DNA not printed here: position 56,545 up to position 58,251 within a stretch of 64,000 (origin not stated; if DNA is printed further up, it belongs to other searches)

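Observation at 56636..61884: Single operon combining a Na+-pump decarboxylase core with two different carboxyltransferases (12S acyl-CoA type and 5S oxaloacetate/pyruvate type)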

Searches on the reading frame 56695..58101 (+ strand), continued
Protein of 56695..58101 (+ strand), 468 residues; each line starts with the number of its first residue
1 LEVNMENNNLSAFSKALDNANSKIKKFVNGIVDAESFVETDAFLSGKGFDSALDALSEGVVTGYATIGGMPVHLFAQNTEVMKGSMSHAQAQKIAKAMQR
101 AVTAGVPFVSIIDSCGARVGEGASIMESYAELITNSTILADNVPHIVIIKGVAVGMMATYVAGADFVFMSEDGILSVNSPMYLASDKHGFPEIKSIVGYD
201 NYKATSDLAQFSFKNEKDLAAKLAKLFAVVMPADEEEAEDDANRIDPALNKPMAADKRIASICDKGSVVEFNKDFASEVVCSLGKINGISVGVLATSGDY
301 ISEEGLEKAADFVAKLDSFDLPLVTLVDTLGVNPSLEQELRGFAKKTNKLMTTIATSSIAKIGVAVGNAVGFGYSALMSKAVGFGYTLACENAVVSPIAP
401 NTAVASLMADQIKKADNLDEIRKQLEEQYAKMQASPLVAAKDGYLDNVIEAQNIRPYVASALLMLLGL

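Call 71: search_protein_families(library=ncbifam, proteins=[P0266, P0163, L087:8605-8967:+, L087:9004-9393:+, L087:10718-12115:+, L090:8537-8866:+, L090:8914-9327:+, L090:9370-10761:+], max_evalue=0.00001)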
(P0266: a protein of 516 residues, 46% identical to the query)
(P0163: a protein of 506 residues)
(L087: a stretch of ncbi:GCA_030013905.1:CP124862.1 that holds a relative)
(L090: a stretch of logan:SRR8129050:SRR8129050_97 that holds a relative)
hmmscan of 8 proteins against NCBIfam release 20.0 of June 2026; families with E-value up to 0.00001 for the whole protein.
P0266 (516 aa): 9 families
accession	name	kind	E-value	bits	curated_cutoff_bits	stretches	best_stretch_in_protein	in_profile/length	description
TIGR01117.1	mmdA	subfamily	9.3e-281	932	998.8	1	6-516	2-512/512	methylmalonyl-CoA decarboxylase subunit alpha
NF005530.0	PRK07189.1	equivalog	1.1e-23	83.9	228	1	33-207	14-196/303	biotin-independent malonate decarboxylase subunit beta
TIGR03133.1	malonate_beta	equivalog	1.6e-23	83.4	278.15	1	35-207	6-186/274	biotin-independent malonate decarboxylase subunit beta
TIGR00515.1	accD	equivalog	6.6e-21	74.9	317.45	1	34-208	56-243/285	acetyl-CoA carboxylase, carboxyltransferase subunit beta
NF041504.1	AccA_sub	subfamily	7.6e-19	68.1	300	1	307-462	39-200/257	carboxyltransferase subunit alpha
NF004344.0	PRK05724.1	equivalog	2.6e-16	59.8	357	1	308-461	97-256/319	acetyl-CoA carboxylase carboxyltransferase subunit alpha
NF008971.0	PRK12319.1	equivalog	1e-15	58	406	1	336-450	80-189/256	acetyl-CoA carboxylase carboxyl transferase subunit alpha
TIGR00513.1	accA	equivalog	1.1e-14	54.6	319.3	1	308-445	97-238/321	acetyl-CoA carboxylase carboxyl transferase subunit alpha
TIGR03134.1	malonate_gamma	equivalog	1.3e-12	47.8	237.15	1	286-444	3-172/258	biotin-independent malonate decarboxylase subunit gamma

P0163 (506 aa): 8 families
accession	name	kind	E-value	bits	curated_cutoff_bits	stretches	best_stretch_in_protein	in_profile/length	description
TIGR01117.1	mmdA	subfamily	1.5e-150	502.4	998.8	1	12-506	8-512/512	methylmalonyl-CoA decarboxylase subunit alpha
TIGR03133.1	malonate_beta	equivalog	1.2e-19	70.7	278.15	1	35-183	7-164/274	biotin-independent malonate decarboxylase subunit beta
NF005530.0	PRK07189.1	equivalog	5.3e-19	68.4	228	1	34-179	16-170/303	biotin-independent malonate decarboxylase subunit beta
TIGR00515.1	accD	equivalog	3.4e-12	46.3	317.45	1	29-184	52-221/285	acetyl-CoA carboxylase, carboxyltransferase subunit beta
NF041504.1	AccA_sub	subfamily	1.5e-09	37.6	300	1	319-403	69-153/257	carboxyltransferase subunit alpha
TIGR03134.1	malonate_gamma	equivalog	2.3e-09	37.1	237.15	1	277-494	4-224/258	biotin-independent malonate decarboxylase subunit gamma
NF004344.0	PRK05724.1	equivalog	1.9e-07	30.7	357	1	326-434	133-237/319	acetyl-CoA carboxylase carboxyltransferase subunit alpha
TIGR00513.1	accA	equivalog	2.5e-06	27.1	319.3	1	329-402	136-209/321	acetyl-CoA carboxylase carboxyl transferase subunit alpha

L087:8605-8967:+ (120 aa): 1 family
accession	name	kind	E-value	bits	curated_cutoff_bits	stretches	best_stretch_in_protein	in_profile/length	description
TIGR01195.1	oadG_fam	subfamily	1.1e-14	54.8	36.05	1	4-88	4-83/84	sodium pump decarboxylases, gamma subunit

L087:9004-9393:+ (129 aa): 25 families
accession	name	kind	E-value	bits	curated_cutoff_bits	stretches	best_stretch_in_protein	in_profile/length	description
NF047903.1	MmDecMmdC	equivalog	5.8e-37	127.1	200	1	1-129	1-132/132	methylmalonyl-CoA decarboxylase subunit gamma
NF005117.0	PRK06549.1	equivalog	9.9e-37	126.4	159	1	1-128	2-129/130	acetyl-CoA carboxylase biotin carboxyl carrier protein subunit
NF004173.0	PRK05641.1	equivalog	2.2e-29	103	199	1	3-129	24-153/153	putative acetyl-CoA carboxylase biotin carboxyl carrier protein subunit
NF006761.0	PRK09282.1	domain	6.5e-26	90.9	402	1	3-128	466-589/591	pyruvate carboxylase subunit B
NF010643.0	PRK14040.1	subfamily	5.6e-25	87.8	892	1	3-128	481-594/595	oxaloacetate decarboxylase subunit alpha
TIGR01108.1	oadA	equivalog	8.8e-22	77.3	756.5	1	6-125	468-582/582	sodium-extruding oxaloacetate decarboxylase subunit alpha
NF009554.0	PRK12999.1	equivalog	5.1e-19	67.6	965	1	53-128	1070-1145/1147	pyruvate carboxylase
TIGR01235.1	pyruv_carbox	equivalog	4.9e-18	64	1114.45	1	54-128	1068-1142/1143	pyruvate carboxylase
TIGR02712.1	urea_carbox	equivalog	2.1e-16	58.8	1303.85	1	46-128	1118-1200/1201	urea carboxylase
NF006079.0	PRK08225.1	equivalog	4.1e-16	58.8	95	1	62-128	3-69/70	acetyl-CoA carboxylase biotin carboxyl carrier protein subunit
TIGR00531.1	BCCP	equivalog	9.2e-16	58.7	115.2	1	5-128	22-154/156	acetyl-CoA carboxylase biotin carboxyl carrier protein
NF004547.1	PRK05889.1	equivalog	9.6e-16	57.7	75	1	60-127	2-68/71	biotin/lipoyl-binding carrier protein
NF010645.0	PRK14042.1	equivalog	1.2e-12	47.4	1182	1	61-128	526-593/596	pyruvate carboxylase subunit B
TIGR01730.1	RND_mfp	subfamily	3.6e-10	39.3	94.9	1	51-96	17-62/322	efflux RND transporter periplasmic adaptor subunit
NF008814.0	PRK11854.1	equivalog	2e-09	36.5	722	1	33-128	78-178/637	pyruvate dehydrogenase complex dihydrolipoyllysine-residue acetyltransferase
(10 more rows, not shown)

L087:10718-12115:+ (465 aa): 22 families
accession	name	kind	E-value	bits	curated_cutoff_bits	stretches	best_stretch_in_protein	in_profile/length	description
NF008985.0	PRK12331.1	equivalog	6.6e-253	839.5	718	1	1-463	1-463/465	oxaloacetate decarboxylase subunit alpha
NF006761.0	PRK09282.1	domain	2.7e-233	775.8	402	1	2-453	2-450/591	pyruvate carboxylase subunit B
TIGR01108.1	oadA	equivalog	2e-221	736.5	756.5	1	6-446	1-442/582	sodium-extruding oxaloacetate decarboxylase subunit alpha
NF010643.0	PRK14040.1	subfamily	6.6e-202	672.1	892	1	3-446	6-455/595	oxaloacetate decarboxylase subunit alpha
NF010644.0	PRK14041.1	equivalog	2.7e-201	669.2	734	1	3-458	2-454/467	pyruvate carboxylase subunit B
NF008984.0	PRK12330.1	equivalog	1.3e-182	608.1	827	1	3-451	5-456/500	methylmalonyl-CoA carboxytransferase subunit 5S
NF009231.0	PRK12581.1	equivalog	3.7e-178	592.8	954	1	3-443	12-452/468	oxaloacetate decarboxylase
NF010645.0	PRK14042.1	equivalog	1e-168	562.8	1182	1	1-448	1-445/596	pyruvate carboxylase subunit B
NF009554.0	PRK12999.1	equivalog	2.7e-123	413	965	1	3-445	533-993/1147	pyruvate carboxylase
TIGR01235.1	pyruv_carbox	equivalog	1.8e-113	380.1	1114.45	1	4-445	531-990/1143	pyruvate carboxylase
TIGR03217.1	4OH_2_O_val_ald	equivalog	1.5e-21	76.9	286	1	3-275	2-267/334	4-hydroxy-2-oxovalerate aldolase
NF006049.0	PRK08195.1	subfamily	5.6e-21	74.9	229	1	3-272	7-269/344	4-hyroxy-2-oxovalerate/4-hydroxy-2-oxopentanoic acid aldolase,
NF002085.0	PRK00915.1-2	subfamily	2.8e-16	59.3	517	1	154-249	154-249/504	2-isopropylmalate synthase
TIGR02090.1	LEU1_arch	subfamily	4.4e-16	59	484.75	1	153-263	140-251/363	isopropylmalate/citramalate/homocitrate synthases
TIGR02660.1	nifV_homocitr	equivalog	1.8e-15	57.1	462.9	1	151-269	139-258/365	homocitrate synthase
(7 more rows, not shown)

L090:8537-8866:+ (109 aa): 0 families

L090:8914-9327:+ (137 aa): 17 families
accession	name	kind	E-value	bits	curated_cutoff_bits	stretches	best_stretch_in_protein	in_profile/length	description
NF047903.1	MmDecMmdC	equivalog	1.9e-34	118.9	200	1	1-136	1-131/132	methylmalonyl-CoA decarboxylase subunit gamma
NF005117.0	PRK06549.1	equivalog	6.8e-29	101.1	159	1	2-134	3-127/130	acetyl-CoA carboxylase biotin carboxyl carrier protein subunit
NF004173.0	PRK05641.1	equivalog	7.5e-26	91.5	199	1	3-134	24-150/153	putative acetyl-CoA carboxylase biotin carboxyl carrier protein subunit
NF010643.0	PRK14040.1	subfamily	2.4e-20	72.6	892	1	2-136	480-594/595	oxaloacetate decarboxylase subunit alpha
NF006761.0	PRK09282.1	domain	1.6e-18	66.5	402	1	3-136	466-589/591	pyruvate carboxylase subunit B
TIGR01108.1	oadA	equivalog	8.5e-18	64.1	756.5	1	55-133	503-582/582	sodium-extruding oxaloacetate decarboxylase subunit alpha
TIGR01235.1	pyruv_carbox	equivalog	9.1e-17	59.8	1114.45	1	64-137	1069-1143/1143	pyruvate carboxylase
NF009554.0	PRK12999.1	equivalog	6.6e-16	57.3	965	1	59-137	1067-1146/1147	pyruvate carboxylase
NF004547.1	PRK05889.1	equivalog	2.6e-14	53.1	75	1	70-137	3-71/71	biotin/lipoyl-binding carrier protein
TIGR02712.1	urea_carbox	equivalog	4.3e-14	51.2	1303.85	1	58-137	1121-1201/1201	urea carboxylase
NF006079.0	PRK08225.1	equivalog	5.2e-13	48.8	95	1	71-137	3-70/70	acetyl-CoA carboxylase biotin carboxyl carrier protein subunit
TIGR00531.1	BCCP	equivalog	1.7e-10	41.6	115.2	1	34-136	44-154/156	acetyl-CoA carboxylase biotin carboxyl carrier protein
NF010645.0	PRK14042.1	equivalog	6.3e-10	38.4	1182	1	68-135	524-592/596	pyruvate carboxylase subunit B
NF005457.0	PRK07051.1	equivalog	1e-07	32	87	1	72-137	6-79/80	acetyl-CoA carboxylase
NF008814.0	PRK11854.1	equivalog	1.6e-06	26.8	722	1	44-136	85-178/637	pyruvate dehydrogenase complex dihydrolipoyllysine-residue acetyltransferase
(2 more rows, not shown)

L090:9370-10761:+ (463 aa): 22 families
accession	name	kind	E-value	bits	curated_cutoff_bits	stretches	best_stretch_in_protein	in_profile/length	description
NF008985.0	PRK12331.1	equivalog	1e-232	772.9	718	1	2-461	4-463/465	oxaloacetate decarboxylase subunit alpha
NF006761.0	PRK09282.1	domain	1.7e-222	740.1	402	1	1-448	3-447/591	pyruvate carboxylase subunit B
TIGR01108.1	oadA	equivalog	1.4e-210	700.7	756.5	1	4-444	1-442/582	sodium-extruding oxaloacetate decarboxylase subunit alpha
NF010643.0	PRK14040.1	subfamily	1.1e-192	641.7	892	1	2-444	7-455/595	oxaloacetate decarboxylase subunit alpha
NF010644.0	PRK14041.1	equivalog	9e-192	637.8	734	1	2-454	3-452/467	pyruvate carboxylase subunit B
NF009231.0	PRK12581.1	equivalog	1.4e-179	597.6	954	1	2-440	13-451/468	oxaloacetate decarboxylase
NF008984.0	PRK12330.1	equivalog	2e-172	574.5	827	1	2-445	6-452/500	methylmalonyl-CoA carboxytransferase subunit 5S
NF010645.0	PRK14042.1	equivalog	1.3e-156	522.9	1182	1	4-446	6-445/596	pyruvate carboxylase subunit B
NF009554.0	PRK12999.1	equivalog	1.1e-120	404.3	965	1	2-453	534-1001/1147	pyruvate carboxylase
TIGR01235.1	pyruv_carbox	equivalog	3.7e-108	362.5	1114.45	1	4-448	533-993/1143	pyruvate carboxylase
NF006049.0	PRK08195.1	subfamily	7.7e-25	87.6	229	1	2-268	8-266/344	4-hyroxy-2-oxovalerate/4-hydroxy-2-oxopentanoic acid aldolase,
TIGR03217.1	4OH_2_O_val_ald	equivalog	1.2e-22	80.5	286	1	2-265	3-258/334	4-hydroxy-2-oxovalerate aldolase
TIGR02660.1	nifV_homocitr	equivalog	1e-19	71.1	462.9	1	2-270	2-261/365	homocitrate synthase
NF002085.0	PRK00915.1-2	subfamily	9.9e-17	60.8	517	1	102-259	92-262/504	2-isopropylmalate synthase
TIGR02090.1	LEU1_arch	subfamily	3.5e-14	52.7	484.75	1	148-260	137-250/363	isopropylmalate/citramalate/homocitrate synthases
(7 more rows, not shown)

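Call 75: list_cluster_members(proteins=[P0319, P0396, P0302, P0321, P0291, P0400, P0273, P0304, P0422, P0401])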
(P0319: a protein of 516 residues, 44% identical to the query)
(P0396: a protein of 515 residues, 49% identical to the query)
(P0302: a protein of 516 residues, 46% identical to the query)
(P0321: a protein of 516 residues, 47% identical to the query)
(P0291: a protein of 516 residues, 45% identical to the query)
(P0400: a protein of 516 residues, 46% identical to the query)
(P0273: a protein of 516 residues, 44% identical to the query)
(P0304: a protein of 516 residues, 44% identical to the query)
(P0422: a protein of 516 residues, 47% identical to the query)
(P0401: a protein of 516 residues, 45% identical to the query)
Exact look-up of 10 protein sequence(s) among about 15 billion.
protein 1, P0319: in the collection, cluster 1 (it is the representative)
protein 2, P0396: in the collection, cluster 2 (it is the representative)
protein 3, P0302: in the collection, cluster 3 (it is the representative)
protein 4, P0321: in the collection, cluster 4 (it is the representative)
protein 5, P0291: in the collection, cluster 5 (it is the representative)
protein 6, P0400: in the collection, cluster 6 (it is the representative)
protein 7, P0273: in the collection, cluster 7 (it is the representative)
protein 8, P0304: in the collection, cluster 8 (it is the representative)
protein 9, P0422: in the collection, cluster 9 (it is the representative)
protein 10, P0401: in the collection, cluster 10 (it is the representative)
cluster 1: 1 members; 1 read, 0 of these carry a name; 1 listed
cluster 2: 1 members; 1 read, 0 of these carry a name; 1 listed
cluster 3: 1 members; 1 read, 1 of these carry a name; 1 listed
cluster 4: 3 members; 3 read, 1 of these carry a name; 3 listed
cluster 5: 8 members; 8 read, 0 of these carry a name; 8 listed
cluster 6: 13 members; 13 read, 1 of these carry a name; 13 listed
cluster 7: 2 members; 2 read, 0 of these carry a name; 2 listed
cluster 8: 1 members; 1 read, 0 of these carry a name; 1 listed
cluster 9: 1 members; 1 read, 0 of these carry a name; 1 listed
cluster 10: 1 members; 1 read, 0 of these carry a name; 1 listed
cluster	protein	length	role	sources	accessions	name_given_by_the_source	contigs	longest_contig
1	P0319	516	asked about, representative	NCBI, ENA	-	-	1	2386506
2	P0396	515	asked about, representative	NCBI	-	-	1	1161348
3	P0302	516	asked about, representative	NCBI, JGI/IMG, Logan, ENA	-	acetyl-CoA carboxylase carboxyltransferase component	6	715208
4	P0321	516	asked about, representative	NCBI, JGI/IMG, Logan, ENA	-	methylmalonyl-CoA decarboxylase alpha subunit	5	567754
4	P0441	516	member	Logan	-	-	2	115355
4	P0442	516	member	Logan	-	-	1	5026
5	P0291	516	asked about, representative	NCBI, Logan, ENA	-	-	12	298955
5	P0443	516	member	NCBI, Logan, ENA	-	-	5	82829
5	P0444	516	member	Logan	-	-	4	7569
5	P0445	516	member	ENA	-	-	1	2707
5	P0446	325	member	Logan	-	-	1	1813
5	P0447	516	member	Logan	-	-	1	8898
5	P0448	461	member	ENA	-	-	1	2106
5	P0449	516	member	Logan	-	-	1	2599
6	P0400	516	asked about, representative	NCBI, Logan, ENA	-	-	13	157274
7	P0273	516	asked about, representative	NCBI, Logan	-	-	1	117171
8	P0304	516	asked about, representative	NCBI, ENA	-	-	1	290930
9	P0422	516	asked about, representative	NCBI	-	-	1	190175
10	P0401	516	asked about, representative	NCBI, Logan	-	-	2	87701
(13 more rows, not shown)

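Call 76: find_encoding_contigs(protein=P0319, flank=6000, max_places=1)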
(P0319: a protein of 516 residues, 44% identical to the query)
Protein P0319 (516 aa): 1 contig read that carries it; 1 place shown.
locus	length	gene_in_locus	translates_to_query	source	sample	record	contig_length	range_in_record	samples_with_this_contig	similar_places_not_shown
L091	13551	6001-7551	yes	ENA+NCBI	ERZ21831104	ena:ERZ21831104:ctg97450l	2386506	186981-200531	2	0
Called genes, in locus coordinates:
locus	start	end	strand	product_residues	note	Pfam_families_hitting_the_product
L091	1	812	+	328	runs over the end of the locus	PF00579:tRNA-synt_1b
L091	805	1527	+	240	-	PF02616:SMC_ScpA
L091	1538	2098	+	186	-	PF04079:SMC_ScpB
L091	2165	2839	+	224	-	PF11167:DUF2953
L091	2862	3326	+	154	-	PF09579:Spore_YtfJ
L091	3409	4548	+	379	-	PF00768:Peptidase_S11, PF07943:PBP5_C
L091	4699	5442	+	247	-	PF01479:S4, PF00849:PseudoU_synth_2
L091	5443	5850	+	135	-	-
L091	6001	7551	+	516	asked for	PF01039:Carboxyl_trans, PF03255:ACCA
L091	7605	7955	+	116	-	PF04277:OAD_gamma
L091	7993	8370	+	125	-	-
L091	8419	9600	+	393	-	PF03977:OAD_beta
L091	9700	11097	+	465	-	PF00682:HMGL-like, PF02436:PYC_OADA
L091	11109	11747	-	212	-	-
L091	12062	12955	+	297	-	PF01418:HTH_6, PF01380:SIS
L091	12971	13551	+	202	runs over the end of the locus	PF00300:His_Phos_1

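Call 77: find_encoding_contigs(protein=P0396, flank=6000, max_places=1)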
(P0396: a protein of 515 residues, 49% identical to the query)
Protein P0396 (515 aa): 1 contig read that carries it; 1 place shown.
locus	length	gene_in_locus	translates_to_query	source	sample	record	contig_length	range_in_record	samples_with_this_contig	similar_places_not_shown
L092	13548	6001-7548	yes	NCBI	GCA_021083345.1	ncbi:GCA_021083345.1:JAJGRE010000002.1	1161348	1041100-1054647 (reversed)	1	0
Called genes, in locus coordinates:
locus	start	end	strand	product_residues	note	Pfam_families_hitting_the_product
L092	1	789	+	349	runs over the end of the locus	PF03480:DctP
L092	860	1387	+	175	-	PF04290:DctQ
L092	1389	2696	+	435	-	PF06808:DctM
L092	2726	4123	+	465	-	PF00171:Aldedh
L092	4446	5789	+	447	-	PF00202:Aminotran_3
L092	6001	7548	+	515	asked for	PF01039:Carboxyl_trans, PF03255:ACCA, PF06833:MdcE (weak)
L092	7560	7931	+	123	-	PF04277:OAD_gamma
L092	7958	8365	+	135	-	PF25984:BSH_YknX (faint), PF25919:BSH_CusB (faint), PF00364:Biotin_lipoyl, PF25917:BSH_RND, PF25973:BSH_CzcB (weak), PF25997:BSH_YhbJ (weak)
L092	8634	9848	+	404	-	PF03977:OAD_beta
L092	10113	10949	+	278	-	PF02548:Pantoate_transf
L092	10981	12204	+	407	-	PF04389:Peptidase_M28 (faint), PF01546:Peptidase_M20, PF07687:M20_dimer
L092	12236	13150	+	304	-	PF02558:ApbA, PF03721:UDPG_MGDP_dh_N (weak), PF08546:ApbA_C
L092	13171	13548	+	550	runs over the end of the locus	PF03169:OPT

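Call 80: predict_structure(alignment_id=A1)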
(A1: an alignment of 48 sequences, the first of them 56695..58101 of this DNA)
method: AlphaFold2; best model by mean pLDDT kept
length: 468 residues; sequences in the alignment: 48
mean_pLDDT: 89.4   pTM: 0.88
mean pLDDT of the five models: 89.4, 89.1, 88.8, 88.0, 87.6
residues with pLDDT >= 90: 315; 70-90: 126; 50-70: 27; < 50: 0
segments of 3 or more residues with pLDDT < 50: none
pLDDT, mean of each block of 10 residues (from residue 1): 68 81 93 94 66 63 94 93 79 94 96 83 85 93 95 93 96 91 79 87 90 97 94 70 91 94 94 95 95 95 96 95 97 93 96 97 96 97 96 90 80 80 82 86 95 96 92
secondary structure, 60 per line:
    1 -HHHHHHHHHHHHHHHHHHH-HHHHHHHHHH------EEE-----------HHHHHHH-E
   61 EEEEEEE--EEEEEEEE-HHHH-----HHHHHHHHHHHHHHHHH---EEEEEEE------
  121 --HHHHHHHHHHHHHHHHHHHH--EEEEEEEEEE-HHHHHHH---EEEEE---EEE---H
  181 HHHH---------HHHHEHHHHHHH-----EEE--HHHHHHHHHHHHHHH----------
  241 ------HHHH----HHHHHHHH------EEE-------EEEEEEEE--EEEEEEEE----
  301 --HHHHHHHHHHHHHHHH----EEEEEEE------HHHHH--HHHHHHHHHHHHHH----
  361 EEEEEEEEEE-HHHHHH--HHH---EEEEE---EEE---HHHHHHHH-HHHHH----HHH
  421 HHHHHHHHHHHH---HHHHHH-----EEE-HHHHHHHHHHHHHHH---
elements in order: H2-20 H22-31 E38-40 H52-58 E60-67 E70-77 H79-82 H88-104 E108-114 H123-142 E145-154 H156-162 E166-170 E174-176 H180-184 H194-197 H199-205 E211-213 H216-230 H247-250 H255-262 E269-271 E279-286 E289-296 H303-318 E323-329 H336-340 H343-356 E361-370 H372-377 E386-390 E394-396 H400-407 H409-413 H418-432 H436-441 E447-449 H451-465
